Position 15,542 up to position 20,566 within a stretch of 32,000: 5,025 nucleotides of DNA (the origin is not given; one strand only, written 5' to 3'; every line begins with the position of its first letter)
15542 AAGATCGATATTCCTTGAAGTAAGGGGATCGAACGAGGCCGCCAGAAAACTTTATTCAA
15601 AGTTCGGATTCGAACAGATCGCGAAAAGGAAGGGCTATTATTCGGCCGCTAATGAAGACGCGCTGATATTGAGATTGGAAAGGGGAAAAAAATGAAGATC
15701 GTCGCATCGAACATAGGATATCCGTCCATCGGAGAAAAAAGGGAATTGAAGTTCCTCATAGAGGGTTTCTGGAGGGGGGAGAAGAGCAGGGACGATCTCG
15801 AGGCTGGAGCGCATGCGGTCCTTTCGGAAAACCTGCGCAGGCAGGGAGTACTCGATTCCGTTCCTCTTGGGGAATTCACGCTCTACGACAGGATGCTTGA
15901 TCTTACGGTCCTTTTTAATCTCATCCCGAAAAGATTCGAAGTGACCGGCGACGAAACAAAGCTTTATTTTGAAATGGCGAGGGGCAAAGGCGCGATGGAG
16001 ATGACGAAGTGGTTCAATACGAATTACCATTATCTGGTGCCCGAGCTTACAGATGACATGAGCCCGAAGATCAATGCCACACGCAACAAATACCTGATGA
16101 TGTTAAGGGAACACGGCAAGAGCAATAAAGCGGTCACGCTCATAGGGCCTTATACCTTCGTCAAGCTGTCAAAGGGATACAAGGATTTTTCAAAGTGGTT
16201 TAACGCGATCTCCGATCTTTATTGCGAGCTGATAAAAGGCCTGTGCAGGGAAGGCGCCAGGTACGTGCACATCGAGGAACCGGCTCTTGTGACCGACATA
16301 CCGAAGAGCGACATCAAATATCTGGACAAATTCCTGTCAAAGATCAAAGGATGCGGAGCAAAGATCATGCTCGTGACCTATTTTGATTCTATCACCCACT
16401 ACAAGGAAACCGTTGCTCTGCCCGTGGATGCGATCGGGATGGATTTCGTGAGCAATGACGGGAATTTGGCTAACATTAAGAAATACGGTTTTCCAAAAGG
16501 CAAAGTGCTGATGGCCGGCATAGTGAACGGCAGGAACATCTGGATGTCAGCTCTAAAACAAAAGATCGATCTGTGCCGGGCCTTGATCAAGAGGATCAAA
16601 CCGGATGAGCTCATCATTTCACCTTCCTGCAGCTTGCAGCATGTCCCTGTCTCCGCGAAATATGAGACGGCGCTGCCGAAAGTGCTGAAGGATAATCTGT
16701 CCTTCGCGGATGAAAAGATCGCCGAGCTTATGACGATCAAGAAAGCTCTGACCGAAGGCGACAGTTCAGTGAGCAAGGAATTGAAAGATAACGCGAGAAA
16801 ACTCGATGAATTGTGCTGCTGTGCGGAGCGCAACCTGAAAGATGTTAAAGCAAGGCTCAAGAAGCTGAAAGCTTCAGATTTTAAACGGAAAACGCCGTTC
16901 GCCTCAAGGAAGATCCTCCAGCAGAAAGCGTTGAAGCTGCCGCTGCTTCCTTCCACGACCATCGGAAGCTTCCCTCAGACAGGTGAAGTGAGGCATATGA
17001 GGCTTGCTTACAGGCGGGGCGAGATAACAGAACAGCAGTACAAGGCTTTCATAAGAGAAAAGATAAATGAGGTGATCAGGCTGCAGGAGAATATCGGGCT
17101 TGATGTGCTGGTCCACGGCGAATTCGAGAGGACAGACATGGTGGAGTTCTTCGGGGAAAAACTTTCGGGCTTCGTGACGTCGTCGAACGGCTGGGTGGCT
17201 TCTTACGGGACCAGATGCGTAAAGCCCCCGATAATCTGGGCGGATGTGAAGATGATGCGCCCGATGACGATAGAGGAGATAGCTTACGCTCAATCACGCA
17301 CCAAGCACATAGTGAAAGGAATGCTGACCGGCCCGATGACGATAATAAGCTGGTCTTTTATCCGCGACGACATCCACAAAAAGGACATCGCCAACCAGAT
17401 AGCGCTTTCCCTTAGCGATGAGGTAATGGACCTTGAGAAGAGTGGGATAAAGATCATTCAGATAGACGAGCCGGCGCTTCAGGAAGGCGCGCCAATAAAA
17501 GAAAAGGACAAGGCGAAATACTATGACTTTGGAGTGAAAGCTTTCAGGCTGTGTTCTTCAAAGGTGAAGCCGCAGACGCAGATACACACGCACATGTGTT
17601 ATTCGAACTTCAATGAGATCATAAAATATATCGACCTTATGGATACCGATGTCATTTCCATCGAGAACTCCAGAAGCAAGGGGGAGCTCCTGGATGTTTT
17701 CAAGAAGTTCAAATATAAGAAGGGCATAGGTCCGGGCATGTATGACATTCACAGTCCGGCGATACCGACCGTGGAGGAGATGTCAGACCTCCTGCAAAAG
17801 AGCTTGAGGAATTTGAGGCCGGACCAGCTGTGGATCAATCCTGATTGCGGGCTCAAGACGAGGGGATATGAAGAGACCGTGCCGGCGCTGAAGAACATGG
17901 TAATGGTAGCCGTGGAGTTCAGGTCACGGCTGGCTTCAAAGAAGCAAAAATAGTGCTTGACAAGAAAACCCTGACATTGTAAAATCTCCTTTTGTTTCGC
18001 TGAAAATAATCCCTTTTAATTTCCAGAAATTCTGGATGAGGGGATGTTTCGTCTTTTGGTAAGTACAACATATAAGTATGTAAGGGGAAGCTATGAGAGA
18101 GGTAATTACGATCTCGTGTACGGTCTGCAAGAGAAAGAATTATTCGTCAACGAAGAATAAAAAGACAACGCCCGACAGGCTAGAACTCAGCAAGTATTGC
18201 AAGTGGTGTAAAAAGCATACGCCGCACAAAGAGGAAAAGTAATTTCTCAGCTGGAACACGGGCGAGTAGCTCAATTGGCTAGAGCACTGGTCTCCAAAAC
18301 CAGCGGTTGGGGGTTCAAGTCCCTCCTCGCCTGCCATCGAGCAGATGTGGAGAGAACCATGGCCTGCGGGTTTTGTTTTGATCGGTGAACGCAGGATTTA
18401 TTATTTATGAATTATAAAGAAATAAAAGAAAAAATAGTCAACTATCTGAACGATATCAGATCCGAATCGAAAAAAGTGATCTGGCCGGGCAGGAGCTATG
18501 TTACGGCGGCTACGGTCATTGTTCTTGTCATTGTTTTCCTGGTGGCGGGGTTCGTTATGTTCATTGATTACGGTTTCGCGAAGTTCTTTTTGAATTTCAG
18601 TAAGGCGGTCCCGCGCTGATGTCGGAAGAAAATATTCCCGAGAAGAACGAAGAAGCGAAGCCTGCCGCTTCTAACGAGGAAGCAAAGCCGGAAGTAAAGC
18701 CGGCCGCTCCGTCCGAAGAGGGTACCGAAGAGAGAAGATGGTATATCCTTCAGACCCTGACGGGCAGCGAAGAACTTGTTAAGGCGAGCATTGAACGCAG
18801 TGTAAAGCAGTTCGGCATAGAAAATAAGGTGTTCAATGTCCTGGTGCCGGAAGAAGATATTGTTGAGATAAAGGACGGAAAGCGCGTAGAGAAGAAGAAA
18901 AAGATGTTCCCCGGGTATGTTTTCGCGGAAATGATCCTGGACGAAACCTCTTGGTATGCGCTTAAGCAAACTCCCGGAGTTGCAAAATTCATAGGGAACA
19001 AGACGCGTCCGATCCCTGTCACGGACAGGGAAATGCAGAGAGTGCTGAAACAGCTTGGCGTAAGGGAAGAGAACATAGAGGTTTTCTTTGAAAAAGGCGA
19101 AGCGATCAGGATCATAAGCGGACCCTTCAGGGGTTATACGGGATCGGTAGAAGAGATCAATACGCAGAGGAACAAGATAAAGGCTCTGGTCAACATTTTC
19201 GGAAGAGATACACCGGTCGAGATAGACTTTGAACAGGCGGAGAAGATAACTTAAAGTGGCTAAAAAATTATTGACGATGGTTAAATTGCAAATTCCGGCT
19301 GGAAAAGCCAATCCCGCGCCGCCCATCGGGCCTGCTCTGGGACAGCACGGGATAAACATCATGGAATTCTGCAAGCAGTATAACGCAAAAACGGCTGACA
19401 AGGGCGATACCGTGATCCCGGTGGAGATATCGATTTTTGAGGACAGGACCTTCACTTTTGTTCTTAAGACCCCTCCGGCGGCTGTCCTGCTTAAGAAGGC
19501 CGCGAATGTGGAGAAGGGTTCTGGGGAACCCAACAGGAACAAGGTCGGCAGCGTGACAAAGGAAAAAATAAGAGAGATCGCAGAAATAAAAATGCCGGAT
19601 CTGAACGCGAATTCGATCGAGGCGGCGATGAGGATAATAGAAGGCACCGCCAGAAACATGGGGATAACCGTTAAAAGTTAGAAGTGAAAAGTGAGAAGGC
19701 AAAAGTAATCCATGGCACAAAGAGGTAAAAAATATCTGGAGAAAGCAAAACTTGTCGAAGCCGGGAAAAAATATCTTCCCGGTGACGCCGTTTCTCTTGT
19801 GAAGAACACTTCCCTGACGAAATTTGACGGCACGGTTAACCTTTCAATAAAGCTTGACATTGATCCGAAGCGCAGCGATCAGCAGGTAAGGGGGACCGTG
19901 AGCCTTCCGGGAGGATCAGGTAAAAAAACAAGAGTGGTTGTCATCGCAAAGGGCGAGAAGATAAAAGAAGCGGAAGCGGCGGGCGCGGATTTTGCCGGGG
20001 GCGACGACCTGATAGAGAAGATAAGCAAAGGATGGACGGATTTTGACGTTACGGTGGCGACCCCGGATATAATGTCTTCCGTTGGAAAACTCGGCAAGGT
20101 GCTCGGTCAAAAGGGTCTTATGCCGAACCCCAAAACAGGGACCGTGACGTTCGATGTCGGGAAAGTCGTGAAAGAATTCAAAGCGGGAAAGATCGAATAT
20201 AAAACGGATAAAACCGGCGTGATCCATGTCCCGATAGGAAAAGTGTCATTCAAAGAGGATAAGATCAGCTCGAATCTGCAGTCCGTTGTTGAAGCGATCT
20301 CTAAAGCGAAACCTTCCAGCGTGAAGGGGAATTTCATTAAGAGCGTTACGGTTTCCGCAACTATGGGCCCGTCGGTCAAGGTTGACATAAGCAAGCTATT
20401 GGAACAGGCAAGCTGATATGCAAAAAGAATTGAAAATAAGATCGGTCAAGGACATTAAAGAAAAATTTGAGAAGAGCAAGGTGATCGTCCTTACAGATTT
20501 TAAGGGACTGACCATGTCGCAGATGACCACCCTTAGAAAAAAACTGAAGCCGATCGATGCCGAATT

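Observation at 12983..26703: Both frame-broken genes in the window switch to the +1 frame on the identical 10-mer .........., in the same codon phase, each inside a local hairpin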

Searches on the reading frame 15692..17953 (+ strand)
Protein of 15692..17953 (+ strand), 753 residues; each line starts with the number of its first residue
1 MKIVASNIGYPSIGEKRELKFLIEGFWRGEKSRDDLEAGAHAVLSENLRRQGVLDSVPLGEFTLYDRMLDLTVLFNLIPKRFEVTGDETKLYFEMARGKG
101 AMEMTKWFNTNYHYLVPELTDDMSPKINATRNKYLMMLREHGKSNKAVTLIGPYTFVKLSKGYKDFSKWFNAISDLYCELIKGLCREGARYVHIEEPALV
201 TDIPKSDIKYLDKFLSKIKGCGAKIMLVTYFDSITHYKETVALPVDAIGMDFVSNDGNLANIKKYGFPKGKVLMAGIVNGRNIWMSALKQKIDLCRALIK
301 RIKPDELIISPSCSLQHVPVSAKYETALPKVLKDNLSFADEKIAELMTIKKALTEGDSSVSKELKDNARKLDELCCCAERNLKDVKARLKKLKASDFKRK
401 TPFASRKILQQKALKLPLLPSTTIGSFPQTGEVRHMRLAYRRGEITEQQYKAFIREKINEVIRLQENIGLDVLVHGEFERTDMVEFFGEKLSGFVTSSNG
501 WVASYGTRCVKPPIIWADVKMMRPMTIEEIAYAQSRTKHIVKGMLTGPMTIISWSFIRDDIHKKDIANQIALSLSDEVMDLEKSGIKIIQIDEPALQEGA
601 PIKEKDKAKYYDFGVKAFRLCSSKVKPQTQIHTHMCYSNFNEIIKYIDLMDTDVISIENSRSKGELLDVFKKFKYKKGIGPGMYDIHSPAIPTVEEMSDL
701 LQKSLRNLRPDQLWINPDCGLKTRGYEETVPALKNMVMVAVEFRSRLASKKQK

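Call 27: find_encoding_contigs(protein=window:15692-17953:+, flank=10000, max_places=10)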
Protein window:15692-17953:+ (753 aa): no gene with exactly this product is on record in the collection.

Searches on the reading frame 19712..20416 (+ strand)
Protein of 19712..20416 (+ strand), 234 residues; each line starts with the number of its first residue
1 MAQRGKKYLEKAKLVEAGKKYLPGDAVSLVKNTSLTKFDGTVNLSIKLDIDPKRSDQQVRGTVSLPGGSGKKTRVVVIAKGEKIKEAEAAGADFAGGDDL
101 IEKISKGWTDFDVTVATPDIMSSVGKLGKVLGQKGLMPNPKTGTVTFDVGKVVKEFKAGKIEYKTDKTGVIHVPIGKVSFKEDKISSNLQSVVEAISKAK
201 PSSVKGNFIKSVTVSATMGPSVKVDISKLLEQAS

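Call 28: find_encoding_contigs(protein=window:19712-20416:+, flank=10000, max_places=10)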
Protein window:19712-20416:+ (234 aa): 1 contig read that carries it; 1 place shown.
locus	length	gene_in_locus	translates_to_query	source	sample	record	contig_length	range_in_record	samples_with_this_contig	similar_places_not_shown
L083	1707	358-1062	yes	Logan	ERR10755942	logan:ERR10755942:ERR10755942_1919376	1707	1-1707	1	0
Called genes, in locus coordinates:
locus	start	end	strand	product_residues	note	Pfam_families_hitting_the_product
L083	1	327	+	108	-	?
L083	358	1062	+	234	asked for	PF00687:Ribosomal_L1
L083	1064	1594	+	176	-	PF00466:Ribosomal_L10, PF27436:RL10_C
